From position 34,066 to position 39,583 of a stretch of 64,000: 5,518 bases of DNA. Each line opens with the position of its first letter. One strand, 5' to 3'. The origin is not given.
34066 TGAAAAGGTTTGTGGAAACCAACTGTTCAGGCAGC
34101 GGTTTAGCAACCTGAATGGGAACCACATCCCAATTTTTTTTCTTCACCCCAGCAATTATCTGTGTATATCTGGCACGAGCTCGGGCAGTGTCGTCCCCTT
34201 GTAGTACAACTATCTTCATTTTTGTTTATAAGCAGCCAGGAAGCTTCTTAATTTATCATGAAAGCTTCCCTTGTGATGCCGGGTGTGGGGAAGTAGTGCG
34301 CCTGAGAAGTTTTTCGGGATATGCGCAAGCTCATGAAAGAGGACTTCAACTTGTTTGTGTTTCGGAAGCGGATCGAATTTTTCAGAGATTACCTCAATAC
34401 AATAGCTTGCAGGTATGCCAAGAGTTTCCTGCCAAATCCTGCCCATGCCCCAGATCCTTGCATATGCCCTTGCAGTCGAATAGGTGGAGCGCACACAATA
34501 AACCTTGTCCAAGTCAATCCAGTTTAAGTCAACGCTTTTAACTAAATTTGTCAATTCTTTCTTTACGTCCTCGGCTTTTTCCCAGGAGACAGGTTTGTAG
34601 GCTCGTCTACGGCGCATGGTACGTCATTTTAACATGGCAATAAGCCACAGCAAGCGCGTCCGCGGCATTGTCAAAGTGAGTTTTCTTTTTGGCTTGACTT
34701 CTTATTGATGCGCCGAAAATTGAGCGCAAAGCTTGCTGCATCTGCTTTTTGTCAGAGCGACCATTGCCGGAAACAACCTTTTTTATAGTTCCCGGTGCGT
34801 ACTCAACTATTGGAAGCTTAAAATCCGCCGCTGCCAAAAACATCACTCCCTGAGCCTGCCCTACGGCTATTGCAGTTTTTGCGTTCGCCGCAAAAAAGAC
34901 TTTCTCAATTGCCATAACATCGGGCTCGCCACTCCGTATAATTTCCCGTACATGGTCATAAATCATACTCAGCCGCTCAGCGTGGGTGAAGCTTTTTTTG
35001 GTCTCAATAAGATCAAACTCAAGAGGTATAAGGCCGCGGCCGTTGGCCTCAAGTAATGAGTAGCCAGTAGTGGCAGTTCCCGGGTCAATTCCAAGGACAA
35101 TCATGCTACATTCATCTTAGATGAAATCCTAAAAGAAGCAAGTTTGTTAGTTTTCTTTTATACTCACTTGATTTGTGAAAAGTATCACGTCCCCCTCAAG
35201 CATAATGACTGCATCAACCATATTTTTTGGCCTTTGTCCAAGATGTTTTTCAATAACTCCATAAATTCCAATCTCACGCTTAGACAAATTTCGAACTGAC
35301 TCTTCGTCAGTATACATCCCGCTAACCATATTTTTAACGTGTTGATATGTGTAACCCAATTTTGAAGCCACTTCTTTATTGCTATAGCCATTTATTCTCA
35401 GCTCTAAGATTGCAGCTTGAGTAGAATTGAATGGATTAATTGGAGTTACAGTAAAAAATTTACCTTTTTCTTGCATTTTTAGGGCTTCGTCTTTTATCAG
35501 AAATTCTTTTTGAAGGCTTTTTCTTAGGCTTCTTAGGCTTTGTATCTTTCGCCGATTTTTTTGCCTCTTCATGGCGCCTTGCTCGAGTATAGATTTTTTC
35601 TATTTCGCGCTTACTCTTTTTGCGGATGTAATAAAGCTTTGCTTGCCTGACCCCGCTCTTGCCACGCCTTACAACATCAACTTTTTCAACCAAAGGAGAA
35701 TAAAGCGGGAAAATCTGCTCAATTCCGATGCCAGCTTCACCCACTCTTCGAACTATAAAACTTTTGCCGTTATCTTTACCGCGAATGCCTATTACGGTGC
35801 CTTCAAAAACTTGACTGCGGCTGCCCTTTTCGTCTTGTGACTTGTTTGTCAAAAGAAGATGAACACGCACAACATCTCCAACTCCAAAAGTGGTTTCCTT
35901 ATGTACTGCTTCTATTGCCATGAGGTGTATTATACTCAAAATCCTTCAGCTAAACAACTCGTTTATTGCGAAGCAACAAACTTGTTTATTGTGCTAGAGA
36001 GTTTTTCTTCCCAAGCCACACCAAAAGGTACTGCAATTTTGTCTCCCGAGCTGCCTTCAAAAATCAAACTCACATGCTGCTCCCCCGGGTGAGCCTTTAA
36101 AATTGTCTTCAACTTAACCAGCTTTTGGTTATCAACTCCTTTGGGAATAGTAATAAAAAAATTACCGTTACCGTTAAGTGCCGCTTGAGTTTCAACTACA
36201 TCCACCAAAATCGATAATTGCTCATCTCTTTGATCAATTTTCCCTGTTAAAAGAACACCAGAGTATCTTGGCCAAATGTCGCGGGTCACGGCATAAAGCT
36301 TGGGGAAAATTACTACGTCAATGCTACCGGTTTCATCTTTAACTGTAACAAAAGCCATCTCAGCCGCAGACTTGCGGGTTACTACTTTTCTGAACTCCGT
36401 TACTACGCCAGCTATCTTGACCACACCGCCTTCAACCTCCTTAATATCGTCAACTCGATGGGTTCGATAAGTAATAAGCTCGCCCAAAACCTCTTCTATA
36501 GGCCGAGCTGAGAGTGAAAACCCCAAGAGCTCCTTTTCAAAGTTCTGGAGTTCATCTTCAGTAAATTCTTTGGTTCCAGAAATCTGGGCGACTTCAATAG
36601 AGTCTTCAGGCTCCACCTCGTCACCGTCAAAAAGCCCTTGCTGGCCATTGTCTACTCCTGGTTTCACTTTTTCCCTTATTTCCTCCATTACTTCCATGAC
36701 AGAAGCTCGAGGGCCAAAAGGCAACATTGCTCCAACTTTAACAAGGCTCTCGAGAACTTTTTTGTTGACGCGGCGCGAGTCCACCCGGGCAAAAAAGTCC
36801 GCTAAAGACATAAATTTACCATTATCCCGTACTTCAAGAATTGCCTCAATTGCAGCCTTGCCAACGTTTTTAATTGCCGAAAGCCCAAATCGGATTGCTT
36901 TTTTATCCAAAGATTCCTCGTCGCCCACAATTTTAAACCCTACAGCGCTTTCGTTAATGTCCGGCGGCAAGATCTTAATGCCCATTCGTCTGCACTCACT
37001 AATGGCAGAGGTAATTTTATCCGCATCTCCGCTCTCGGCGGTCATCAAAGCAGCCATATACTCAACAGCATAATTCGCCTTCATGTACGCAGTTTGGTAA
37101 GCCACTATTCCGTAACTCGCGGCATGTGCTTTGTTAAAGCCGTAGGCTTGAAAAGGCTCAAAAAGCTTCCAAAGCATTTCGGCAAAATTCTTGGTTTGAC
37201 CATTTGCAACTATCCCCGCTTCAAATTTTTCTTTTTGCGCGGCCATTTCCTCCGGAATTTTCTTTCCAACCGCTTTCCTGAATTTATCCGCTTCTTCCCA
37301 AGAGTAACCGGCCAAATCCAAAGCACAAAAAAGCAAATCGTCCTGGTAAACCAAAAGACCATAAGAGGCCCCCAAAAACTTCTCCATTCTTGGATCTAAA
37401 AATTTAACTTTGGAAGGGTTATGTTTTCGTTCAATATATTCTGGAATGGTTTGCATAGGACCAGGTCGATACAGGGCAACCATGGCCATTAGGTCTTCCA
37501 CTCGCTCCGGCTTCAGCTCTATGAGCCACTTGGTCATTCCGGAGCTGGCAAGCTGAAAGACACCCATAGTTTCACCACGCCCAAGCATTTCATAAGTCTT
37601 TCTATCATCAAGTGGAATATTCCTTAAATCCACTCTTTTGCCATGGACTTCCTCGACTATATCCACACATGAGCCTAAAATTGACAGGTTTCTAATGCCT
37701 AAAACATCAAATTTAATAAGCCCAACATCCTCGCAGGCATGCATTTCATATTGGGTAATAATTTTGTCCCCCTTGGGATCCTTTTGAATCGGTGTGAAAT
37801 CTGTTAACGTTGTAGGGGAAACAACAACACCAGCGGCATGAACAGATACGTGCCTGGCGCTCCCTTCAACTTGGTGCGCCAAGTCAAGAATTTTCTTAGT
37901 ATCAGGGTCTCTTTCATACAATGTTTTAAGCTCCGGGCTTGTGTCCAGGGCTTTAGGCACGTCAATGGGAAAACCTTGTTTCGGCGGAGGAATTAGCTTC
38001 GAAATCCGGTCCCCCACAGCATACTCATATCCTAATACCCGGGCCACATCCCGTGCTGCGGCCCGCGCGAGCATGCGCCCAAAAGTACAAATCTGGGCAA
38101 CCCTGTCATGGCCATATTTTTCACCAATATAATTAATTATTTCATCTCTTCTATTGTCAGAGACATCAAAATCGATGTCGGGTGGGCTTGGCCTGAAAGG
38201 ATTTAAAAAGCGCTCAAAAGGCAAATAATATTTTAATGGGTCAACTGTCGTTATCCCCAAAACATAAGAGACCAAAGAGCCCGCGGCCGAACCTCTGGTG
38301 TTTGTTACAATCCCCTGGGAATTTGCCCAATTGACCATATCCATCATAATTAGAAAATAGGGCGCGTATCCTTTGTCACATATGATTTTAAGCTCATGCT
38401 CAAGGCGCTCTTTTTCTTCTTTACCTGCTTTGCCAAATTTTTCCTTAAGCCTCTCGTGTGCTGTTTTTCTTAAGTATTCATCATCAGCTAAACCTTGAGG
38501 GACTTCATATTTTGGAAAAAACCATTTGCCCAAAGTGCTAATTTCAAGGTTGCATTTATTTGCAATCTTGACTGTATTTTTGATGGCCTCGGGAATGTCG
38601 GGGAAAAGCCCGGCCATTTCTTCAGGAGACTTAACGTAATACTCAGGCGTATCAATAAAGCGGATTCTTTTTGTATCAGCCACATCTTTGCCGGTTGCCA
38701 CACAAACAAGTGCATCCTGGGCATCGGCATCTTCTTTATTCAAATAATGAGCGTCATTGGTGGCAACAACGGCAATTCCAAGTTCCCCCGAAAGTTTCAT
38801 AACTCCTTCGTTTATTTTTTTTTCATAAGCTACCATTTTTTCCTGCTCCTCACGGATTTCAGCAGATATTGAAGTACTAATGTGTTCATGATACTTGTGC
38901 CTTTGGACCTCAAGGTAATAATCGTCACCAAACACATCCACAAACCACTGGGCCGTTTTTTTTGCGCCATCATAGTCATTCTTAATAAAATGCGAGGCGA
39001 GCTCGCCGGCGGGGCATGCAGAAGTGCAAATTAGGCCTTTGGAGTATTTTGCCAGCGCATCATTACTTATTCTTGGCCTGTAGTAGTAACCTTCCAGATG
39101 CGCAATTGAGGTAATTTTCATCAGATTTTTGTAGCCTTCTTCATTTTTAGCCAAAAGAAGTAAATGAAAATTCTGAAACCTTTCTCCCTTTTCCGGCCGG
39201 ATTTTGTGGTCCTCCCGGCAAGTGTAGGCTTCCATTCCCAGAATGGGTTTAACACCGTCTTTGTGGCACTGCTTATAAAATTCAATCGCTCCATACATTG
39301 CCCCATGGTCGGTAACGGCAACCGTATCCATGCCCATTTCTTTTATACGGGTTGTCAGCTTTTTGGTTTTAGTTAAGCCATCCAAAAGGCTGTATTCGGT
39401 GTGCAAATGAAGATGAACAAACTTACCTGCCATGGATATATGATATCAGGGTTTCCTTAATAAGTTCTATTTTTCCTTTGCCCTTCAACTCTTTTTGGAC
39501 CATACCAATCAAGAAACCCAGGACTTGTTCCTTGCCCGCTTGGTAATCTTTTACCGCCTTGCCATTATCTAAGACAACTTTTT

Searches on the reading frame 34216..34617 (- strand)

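Call 29: search_protein_families(library=pfam, max_evalue=0.000001, proteins=[window:34216-34617:-])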
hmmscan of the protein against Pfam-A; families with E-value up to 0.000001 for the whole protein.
window:34216-34617:- (133 aa): 1 family
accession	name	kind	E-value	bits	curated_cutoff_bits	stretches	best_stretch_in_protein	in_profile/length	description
PF18894.6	PhageMetallopep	-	6.3e-19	68.8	23.7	1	11-111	2-110/134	Putative phage metallopeptidase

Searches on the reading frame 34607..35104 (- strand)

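Call 29: search_protein_families(library=pfam, max_evalue=0.000001, proteins=[window:34607-35104:-])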
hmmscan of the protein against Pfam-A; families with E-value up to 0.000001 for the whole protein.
window:34607-35104:- (165 aa): 1 family
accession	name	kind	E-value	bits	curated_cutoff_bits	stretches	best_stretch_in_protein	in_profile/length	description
PF02075.23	RuvC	-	2.5e-40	138.2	22.2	1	3-157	1-148/148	Crossover junction endodeoxyribonuclease RuvC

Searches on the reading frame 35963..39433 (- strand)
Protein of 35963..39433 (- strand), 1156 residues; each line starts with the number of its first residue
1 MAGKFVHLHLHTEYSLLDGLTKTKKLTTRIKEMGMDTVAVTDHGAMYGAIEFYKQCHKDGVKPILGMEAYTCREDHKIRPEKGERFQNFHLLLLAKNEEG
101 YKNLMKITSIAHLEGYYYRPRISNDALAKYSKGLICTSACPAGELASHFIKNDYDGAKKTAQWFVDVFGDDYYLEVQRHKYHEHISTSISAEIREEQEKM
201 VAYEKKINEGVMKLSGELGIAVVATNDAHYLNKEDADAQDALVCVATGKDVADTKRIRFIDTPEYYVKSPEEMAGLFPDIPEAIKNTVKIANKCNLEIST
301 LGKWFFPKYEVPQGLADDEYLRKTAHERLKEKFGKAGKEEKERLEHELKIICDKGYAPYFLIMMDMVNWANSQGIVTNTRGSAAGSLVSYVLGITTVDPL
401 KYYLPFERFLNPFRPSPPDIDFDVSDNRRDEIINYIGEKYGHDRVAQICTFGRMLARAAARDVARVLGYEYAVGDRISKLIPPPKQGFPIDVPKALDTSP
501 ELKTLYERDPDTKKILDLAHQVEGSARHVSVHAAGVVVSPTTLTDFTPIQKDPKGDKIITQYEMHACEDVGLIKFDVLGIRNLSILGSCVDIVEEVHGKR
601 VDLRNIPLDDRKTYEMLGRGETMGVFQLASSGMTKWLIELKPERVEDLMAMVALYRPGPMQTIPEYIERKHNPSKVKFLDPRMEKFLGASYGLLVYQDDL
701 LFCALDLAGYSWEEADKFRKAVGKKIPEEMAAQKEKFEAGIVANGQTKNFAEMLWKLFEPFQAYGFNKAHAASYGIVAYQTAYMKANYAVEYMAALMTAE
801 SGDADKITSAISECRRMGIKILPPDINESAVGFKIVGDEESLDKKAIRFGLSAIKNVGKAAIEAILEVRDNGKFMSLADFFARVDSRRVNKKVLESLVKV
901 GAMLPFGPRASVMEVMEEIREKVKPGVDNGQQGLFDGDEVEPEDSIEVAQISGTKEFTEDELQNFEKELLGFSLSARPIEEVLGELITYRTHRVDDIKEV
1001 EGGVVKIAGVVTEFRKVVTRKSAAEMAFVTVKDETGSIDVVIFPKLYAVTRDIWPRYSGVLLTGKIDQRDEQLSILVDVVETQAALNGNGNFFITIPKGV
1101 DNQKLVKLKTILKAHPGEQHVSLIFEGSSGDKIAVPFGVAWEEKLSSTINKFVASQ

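Call 29: search_protein_families(library=pfam, max_evalue=0.000001, proteins=[window:35963-39433:-])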
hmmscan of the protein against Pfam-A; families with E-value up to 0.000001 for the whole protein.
window:35963-39433:- (1156 aa): 5 families
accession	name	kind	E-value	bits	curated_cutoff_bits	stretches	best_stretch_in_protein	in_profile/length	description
PF07733.18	DNA_pol3_alpha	-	1.6e-95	320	23.9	1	319-579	1-260/260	Bacterial DNA polymerase III alpha NTPase domain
PF02811.25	PHP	-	2.8e-54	184.3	26.4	1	7-179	1-164/164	PHP domain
PF17657.6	DNA_pol3_finger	-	2.4e-52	177.1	22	1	582-745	1-166/166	Bacterial DNA polymerase III alpha subunit finger domain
PF14579.12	HHH_6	-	4.4e-27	94.6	25.6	1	818-908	1-85/90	Helix-hairpin-helix motif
PF01336.31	tRNA_anti-codon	-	2.8e-10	40.4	27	1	1005-1081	1-73/75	OB-fold nucleic acid binding domain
